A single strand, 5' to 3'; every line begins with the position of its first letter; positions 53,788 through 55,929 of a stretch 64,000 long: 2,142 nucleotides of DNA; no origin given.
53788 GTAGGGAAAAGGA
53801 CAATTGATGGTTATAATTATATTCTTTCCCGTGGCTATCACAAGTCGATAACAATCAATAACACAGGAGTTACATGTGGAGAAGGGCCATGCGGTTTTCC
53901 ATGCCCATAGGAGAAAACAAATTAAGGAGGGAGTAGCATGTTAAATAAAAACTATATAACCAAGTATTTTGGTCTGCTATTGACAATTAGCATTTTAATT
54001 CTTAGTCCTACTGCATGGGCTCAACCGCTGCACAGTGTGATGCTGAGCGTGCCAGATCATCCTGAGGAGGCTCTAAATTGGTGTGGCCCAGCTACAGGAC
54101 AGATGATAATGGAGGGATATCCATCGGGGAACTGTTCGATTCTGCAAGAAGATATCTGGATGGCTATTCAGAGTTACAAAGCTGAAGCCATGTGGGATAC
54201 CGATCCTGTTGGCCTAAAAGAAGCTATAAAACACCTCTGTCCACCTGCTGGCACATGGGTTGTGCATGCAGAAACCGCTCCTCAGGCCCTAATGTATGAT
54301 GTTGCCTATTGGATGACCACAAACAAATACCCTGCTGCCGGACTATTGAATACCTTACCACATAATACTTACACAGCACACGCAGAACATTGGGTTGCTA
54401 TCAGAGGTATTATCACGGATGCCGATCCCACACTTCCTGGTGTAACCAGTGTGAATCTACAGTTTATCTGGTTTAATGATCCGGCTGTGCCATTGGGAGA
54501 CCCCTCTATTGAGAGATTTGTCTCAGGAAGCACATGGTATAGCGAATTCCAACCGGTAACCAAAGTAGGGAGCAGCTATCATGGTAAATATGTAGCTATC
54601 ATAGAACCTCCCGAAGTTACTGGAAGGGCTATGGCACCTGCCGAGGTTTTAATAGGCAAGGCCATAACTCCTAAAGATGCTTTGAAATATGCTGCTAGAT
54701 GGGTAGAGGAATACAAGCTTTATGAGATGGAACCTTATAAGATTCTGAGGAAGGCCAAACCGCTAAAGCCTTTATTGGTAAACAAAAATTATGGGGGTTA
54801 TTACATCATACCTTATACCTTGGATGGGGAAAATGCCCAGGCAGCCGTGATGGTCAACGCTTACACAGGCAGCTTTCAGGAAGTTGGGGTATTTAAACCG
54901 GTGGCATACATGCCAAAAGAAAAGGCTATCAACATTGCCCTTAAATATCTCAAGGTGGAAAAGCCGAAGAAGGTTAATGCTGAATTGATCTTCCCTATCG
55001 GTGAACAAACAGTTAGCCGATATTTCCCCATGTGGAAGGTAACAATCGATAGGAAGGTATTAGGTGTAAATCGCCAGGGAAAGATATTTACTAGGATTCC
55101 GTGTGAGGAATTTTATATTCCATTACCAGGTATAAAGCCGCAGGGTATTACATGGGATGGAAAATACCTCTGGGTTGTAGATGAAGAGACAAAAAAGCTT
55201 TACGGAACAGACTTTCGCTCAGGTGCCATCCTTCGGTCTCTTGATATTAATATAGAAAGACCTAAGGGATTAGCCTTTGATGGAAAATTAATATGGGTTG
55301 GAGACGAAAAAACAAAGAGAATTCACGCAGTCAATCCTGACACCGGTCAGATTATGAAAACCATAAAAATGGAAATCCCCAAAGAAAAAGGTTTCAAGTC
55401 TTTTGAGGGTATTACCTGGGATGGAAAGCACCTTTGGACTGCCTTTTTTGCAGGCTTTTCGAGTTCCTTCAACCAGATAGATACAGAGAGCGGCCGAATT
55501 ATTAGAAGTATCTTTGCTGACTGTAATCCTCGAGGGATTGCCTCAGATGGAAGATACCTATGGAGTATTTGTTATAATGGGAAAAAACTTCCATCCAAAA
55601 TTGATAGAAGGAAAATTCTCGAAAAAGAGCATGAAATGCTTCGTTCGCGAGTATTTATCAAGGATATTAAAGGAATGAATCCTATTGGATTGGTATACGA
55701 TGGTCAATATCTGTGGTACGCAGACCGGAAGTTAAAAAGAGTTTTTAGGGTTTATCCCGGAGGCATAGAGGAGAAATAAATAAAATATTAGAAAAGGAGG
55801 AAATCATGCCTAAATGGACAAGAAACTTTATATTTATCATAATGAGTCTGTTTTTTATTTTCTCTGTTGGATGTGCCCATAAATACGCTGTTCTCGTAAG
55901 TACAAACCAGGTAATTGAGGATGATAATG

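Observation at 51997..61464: Island packing four distinct cysteine-peptidase families with propeller, PepSY and Ig modules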

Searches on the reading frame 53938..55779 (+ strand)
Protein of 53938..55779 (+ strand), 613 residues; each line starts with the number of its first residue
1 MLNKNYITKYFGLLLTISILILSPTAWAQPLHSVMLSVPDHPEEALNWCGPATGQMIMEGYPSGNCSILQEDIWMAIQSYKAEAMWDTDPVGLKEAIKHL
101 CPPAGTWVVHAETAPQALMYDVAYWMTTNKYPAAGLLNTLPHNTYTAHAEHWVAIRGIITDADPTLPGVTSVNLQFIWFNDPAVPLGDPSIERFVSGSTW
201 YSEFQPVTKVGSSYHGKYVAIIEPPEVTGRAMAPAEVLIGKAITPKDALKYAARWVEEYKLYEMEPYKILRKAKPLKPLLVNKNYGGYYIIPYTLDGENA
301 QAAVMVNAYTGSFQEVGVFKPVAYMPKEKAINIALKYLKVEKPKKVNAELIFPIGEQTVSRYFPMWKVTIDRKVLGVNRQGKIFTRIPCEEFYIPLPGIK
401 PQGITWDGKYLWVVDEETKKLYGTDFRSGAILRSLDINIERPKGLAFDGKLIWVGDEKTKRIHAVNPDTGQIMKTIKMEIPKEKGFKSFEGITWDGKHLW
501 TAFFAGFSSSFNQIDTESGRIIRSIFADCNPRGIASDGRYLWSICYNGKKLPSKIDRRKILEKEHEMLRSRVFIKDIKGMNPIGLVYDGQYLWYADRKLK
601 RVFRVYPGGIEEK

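Call 3: search_protein_families(library=pfam, proteins=[window:53938-55779:+], max_evalue=0.1)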
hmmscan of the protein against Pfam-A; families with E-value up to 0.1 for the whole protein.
window:53938-55779:+ (613 aa): 2 families
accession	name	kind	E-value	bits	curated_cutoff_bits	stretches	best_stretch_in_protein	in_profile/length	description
PF21959.2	DUF6923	-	0.0016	18.7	27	0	449-521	98-164/234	Repeat of unknown function (DUF6923)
PF13449.12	Phytase-like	-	0.043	14.2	27.6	0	444-503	72-142/284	Esterase-like activity of phytase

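Call 4: search_protein_families(library=ncbifam, proteins=[window:53938-55779:+], max_evalue=0.1)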
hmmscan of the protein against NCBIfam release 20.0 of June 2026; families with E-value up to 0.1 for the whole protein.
window:53938-55779:+ (613 aa): 3 families
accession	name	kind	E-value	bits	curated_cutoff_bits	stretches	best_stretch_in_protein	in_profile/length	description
NF000022.1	stregra_B_VgbA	exception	8.1e-05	21.9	600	1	378-458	204-285/299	streptogramin B lyase Vgb(A)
TIGR03866.1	PQQ_ABC_repeats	subfamily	0.0021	17.2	287.3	1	407-524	93-204/310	PQQ-dependent catabolism-associated beta-propeller protein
NF052460.1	L-NosZ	equivalog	0.0026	16.4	700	1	405-534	51-179/480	clade III lactonase-type nitrous-oxide reductase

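Call 15: search_solved_structures(query=window:53938-55779:+, max_evalue=1, show_alignments=2)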
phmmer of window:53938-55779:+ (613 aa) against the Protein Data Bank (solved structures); distinct sequences matched with E-value up to 1: 4.
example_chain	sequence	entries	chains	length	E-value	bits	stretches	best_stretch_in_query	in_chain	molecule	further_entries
1l0q_A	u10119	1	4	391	3e-05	25.8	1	398-537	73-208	Surface layer protein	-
2z2p_A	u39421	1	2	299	0.0001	24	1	376-457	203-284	Virginiamycin B lyase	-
2z2n_A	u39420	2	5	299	0.00015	23.5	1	376-457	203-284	virginiamycin B lyase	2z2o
9m58_A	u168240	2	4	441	0.00019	23.2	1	397-464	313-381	Superoxide dismutase (SodC), Cu-Zn family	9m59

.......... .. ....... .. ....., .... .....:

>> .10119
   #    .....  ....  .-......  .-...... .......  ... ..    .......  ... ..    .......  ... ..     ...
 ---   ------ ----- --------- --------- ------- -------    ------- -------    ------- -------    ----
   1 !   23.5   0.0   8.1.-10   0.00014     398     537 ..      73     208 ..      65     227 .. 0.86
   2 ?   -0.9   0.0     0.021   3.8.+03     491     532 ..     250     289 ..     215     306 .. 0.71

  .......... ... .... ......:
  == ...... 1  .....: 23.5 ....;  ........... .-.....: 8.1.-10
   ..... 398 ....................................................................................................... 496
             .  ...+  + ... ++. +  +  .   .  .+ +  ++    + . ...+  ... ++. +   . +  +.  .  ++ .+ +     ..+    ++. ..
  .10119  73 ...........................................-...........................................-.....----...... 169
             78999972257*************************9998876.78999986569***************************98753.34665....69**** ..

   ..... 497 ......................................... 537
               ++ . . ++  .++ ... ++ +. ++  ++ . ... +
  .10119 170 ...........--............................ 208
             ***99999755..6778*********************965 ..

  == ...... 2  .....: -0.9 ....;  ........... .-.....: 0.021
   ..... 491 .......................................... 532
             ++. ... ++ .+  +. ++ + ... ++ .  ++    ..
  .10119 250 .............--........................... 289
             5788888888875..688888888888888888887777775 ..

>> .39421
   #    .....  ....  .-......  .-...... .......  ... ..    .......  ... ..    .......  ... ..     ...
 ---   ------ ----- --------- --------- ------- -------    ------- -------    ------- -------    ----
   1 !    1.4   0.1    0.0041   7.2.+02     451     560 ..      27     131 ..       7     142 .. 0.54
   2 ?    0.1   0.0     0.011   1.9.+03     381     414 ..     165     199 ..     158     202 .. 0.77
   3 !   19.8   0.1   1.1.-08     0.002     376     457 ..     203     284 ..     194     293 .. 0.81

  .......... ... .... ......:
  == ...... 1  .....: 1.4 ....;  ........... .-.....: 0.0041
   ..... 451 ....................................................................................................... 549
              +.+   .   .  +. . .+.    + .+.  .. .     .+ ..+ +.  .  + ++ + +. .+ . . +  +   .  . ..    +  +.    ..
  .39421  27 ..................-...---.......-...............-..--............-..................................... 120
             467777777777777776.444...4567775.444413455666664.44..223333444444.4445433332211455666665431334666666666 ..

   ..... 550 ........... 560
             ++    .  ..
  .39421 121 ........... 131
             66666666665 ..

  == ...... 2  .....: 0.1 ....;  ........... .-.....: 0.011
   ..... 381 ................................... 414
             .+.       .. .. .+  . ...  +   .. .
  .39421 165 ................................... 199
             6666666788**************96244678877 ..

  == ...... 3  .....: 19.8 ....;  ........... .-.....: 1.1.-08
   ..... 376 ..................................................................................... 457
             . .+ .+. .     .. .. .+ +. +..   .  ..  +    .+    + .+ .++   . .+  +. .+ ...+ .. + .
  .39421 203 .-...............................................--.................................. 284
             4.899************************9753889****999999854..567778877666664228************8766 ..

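Call 24: find_homologous_proteins(query=window:53938-55779:+, max_evalue=0.001)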
Query window:53938-55779:+ (613 aa): 198 proteins with E <= 0.001 among 6651 candidates; the best 120 are listed.
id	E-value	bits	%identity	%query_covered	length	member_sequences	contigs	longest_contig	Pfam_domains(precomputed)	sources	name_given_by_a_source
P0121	0.0e+0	1438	100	100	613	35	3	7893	-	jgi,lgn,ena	-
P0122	0.0e+0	1292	89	100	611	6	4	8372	-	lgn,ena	-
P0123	0.0e+0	1154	78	100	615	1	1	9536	-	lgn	-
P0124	0.0e+0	1142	78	100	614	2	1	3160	-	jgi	jgi:hypothetical protein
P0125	0.0e+0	1133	77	100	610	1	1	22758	-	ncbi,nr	ncbi:MAG: hypothetical protein HZC10_01545 [Nitrospirae bacterium]|nr:hypothetical protein [Nitrospi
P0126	0.0e+0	1124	77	100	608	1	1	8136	-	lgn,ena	-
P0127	0.0e+0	1096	73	100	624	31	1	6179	-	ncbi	-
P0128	0.0e+0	1081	74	100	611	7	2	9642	PF21959.3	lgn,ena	-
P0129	0.0e+0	1062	71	100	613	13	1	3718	-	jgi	jgi:hypothetical protein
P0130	0.0e+0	1030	70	100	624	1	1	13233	-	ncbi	-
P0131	0.0e+0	1018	71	97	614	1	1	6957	-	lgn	-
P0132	1.6e-284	963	66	98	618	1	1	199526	-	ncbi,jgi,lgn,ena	-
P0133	2.4e-278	943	65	99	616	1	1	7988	-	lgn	-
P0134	2.9e-275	933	62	100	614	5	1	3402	-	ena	-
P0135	5.3e-274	929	62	100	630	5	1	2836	-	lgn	-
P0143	4.4e-227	774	52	99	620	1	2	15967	PF21959.3,PF03413.26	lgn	-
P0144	1.1e-226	772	55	95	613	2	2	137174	PF21959.3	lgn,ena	-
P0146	1.6e-223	762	52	99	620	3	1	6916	PF21959.3,PF03413.26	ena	-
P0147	1.5e-220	752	56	97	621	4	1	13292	PF05096.19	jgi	jgi:hypothetical protein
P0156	7.7e-210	717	50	99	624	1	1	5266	PF03413.26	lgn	-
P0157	9.4e-210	716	55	97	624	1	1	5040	PF03413.26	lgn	-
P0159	1.5e-206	706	54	91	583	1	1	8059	PF13529.14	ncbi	ncbi:hypothetical protein, partial [Kaarinaea lacus]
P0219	6.3e-110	387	46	61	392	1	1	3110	PF13529.14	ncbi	-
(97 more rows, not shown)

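Call 25: find_encoding_contigs(protein=P0125, flank=10000, max_places=1)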
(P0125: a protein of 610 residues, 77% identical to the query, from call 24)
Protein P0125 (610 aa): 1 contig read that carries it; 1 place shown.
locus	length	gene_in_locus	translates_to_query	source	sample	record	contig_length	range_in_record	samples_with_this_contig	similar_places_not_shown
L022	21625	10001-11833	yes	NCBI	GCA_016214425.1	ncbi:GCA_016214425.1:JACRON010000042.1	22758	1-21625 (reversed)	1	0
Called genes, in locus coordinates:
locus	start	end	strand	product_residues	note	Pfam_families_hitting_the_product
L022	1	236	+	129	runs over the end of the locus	PF00571:CBS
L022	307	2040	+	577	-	PF12797:Fer4_2 (faint), PF14691:Fer4_20, PF07992:Pyr_redox_2, PF13450:NAD_binding_8 (weak), PF13738:Pyr_redox_3 (weak), PF12838:Fer4_7, PF13187:Fer4_9 (weak), PF00037:Fer4, +5 more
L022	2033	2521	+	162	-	PF00355:Rieske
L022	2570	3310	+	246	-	PF00033:Cytochrome_B, PF14358:DUF4405, PF13631:Cytochrom_B_N_2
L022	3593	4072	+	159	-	PF00032:Cytochrom_B_C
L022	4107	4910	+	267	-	PF02433:FixO (faint), PF13442:Cytochrome_CBB3 (faint), PF14522:Cytochrome_C7 (weak), PF00034:Cytochrom_C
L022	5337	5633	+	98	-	-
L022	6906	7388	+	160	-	-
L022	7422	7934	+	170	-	-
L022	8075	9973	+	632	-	-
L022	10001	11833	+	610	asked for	-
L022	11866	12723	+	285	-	PF01650:Peptidase_C13 (weak)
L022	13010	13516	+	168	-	PF12385:Peptidase_C70 (faint), PF13529:Peptidase_C39_2 (faint)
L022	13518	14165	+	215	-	-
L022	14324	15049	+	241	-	PF17851:GH43_C2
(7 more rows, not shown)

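Call 26: find_encoding_contigs(protein=P0132, flank=10000, max_places=1)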
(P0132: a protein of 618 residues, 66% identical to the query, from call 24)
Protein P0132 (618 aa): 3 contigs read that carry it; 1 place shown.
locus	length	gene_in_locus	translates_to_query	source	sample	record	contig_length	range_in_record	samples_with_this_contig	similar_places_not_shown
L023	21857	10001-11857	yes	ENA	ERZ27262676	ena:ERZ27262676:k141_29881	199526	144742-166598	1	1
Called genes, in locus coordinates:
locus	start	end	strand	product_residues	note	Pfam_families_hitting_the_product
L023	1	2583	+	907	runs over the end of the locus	PF00082:Peptidase_S8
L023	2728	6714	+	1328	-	-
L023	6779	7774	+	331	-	-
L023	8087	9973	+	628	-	-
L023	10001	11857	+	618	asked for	-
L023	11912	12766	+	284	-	PF01650:Peptidase_C13 (weak)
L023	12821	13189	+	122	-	PF00072:Response_reg (weak)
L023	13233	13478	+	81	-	-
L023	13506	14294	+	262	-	-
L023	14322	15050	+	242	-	-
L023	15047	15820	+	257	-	-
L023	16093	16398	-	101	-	-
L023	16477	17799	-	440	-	-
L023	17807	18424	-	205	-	PF13036:LpoB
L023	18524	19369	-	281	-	PF02163:Peptidase_M50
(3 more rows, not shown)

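Call 27: find_encoding_contigs(protein=P0144, flank=10000, max_places=1)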
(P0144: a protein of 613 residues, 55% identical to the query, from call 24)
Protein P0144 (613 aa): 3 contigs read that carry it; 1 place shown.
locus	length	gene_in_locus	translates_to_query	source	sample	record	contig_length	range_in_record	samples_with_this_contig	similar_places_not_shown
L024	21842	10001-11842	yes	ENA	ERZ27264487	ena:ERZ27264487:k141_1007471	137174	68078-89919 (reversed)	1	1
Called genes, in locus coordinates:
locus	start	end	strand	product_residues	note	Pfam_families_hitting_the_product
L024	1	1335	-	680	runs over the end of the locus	PF05226:CHASE2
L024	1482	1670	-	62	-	-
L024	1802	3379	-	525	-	PF01564:Spermine_synth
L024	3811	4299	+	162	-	PF00254:FKBP_C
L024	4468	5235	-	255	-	PF01627:Hpt, PF00072:Response_reg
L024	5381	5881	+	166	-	PF03449:GreA_GreB_N, PF01272:GreA_GreB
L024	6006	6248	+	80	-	PF04325:DUF465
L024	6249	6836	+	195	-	PF04367:DUF502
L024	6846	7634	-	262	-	PF12740:PETase (weak), PF01738:DLH, PF00561:Abhydrolase_1 (faint), PF12146:Hydrolase_4 (faint), PF12697:Abhydrolase_6 (faint), PF00326:Peptidase_S9 (faint), PF08840:BAAT_C (weak)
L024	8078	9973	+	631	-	-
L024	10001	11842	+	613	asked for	PF21959:DUF6923 (faint)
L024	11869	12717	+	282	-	PF01650:Peptidase_C13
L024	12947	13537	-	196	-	PF00034:Cytochrom_C, PF13442:Cytochrome_CBB3 (weak)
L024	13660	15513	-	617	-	PF00920:ILVD_EDD_N, PF24877:ILV_EDD_C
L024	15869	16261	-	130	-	PF03625:DUF302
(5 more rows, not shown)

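Call 31: find_related_loci(query=A1, collection=metagenome_contigs, flank=8000)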
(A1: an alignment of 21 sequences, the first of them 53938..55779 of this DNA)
Query A1 (613 aa) in metagenome_contigs; peptide patterns used: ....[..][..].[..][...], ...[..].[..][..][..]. (x = any residue, [..] = any of these).
133 stretches matched a pattern; 72 encode a relative of the query (tblastn E <= 1e-3); 72 distinct loci.
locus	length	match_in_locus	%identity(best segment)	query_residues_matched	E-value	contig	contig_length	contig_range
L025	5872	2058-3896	99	1-613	0e+0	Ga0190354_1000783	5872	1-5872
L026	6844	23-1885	95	1-613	0e+0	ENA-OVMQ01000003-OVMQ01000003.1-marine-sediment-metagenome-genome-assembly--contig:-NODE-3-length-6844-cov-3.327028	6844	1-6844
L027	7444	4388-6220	89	1-613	0e+0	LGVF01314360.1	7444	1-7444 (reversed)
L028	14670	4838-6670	74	1-613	0e+0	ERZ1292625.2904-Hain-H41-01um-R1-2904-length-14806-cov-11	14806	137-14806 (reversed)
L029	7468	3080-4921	62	1-613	0e+0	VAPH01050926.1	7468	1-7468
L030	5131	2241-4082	59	1-613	0e+0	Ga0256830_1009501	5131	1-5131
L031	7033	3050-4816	56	27-613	0e+0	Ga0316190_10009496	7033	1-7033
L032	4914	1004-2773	59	11-607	0e+0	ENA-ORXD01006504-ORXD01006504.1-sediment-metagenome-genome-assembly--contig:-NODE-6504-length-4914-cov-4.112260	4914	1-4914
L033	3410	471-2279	56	5-610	0e+0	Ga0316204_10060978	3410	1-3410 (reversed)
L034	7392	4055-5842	54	25-607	0e+0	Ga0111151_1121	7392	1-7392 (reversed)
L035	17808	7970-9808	52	1-606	0e+0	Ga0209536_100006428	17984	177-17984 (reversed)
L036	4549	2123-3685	58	1-613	0e+0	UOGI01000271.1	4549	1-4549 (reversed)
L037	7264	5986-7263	69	10-439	0e+0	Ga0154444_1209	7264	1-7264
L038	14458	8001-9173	73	1-391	0e+0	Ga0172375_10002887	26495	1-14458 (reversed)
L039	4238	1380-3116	46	32-607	0e+0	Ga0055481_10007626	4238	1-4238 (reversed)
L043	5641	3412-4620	57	1-404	2e-153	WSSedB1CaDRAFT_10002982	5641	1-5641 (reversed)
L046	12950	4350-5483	59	13-388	2e-148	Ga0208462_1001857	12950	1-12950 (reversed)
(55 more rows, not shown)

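Call 34: search_solved_structures(query=A1, max_evalue=10, show_alignments=3)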
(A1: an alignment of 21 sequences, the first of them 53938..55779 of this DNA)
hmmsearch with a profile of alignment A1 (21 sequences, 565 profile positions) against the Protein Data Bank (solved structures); distinct sequences matched with E-value up to 10: 5.
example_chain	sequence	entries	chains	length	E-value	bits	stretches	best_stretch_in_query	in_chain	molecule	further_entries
2z2n_A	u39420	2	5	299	0.0046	18.9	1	377-455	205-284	virginiamycin B lyase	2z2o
2z2p_A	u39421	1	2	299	0.0072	18.2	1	377-454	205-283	Virginiamycin B lyase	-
9y6s_6Q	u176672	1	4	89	0.3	12.9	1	326-371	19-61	Dynein light chain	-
8ro0_W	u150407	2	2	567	0.75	11.5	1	390-457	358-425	WD_REPEATS_REGION domain-containing protein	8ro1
9gwu_B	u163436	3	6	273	1.7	10.4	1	72-96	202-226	Sulfoquinovose 1-dehydrogenase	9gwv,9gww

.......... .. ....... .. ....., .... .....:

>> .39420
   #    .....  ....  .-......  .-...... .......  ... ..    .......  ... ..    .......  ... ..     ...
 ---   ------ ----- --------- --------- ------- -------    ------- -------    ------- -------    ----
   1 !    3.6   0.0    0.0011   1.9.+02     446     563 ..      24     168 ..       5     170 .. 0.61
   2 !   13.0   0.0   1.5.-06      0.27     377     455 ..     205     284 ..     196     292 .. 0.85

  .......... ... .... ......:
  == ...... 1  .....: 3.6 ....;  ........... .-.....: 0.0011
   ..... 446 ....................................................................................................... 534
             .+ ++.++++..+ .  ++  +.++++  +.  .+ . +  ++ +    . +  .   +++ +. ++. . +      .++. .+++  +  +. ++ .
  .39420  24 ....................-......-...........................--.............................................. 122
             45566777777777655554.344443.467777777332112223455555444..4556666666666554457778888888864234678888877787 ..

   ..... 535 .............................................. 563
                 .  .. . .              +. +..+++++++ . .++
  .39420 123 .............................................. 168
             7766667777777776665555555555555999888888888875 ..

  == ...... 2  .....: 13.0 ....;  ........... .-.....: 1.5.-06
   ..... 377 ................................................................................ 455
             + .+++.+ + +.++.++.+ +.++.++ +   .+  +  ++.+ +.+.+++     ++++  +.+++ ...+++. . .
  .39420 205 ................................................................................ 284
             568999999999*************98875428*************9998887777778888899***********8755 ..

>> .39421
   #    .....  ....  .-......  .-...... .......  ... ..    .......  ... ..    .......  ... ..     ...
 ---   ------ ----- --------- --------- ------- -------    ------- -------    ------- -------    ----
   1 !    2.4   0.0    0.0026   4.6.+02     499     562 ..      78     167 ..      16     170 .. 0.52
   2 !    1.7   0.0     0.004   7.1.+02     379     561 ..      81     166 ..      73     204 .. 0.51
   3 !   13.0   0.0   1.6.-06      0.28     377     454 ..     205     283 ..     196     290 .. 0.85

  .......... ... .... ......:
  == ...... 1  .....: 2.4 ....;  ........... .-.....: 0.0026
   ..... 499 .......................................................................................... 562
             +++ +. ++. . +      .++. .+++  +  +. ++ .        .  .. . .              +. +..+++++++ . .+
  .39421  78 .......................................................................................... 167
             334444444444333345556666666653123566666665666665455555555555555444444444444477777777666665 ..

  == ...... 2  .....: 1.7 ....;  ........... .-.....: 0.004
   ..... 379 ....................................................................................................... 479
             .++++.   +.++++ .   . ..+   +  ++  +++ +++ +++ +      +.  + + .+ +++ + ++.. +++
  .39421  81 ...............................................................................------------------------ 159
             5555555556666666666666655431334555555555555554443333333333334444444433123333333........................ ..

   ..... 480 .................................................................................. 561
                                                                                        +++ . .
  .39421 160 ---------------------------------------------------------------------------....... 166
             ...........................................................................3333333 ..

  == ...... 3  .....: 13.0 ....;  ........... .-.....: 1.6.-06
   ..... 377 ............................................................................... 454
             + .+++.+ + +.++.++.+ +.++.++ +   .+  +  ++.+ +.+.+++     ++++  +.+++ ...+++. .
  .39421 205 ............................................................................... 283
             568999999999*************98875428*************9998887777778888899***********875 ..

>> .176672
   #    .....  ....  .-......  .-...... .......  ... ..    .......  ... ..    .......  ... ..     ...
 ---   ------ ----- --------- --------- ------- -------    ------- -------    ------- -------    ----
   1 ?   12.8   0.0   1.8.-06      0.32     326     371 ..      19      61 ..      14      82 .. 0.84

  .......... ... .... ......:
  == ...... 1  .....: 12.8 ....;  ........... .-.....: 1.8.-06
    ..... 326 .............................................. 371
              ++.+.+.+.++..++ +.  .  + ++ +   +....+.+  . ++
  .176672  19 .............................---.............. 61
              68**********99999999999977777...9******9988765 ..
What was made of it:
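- On Type I glutaminyl cyclase, for the g2 propeller: There is no usable sequence alignment (calls 15, 34).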

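Call 39: search_protein_families(library=padloc, proteins=[window:53938-55779:+], max_evalue=0.01)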
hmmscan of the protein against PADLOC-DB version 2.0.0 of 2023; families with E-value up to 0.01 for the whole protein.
window:53938-55779:+ (613 aa): 0 families
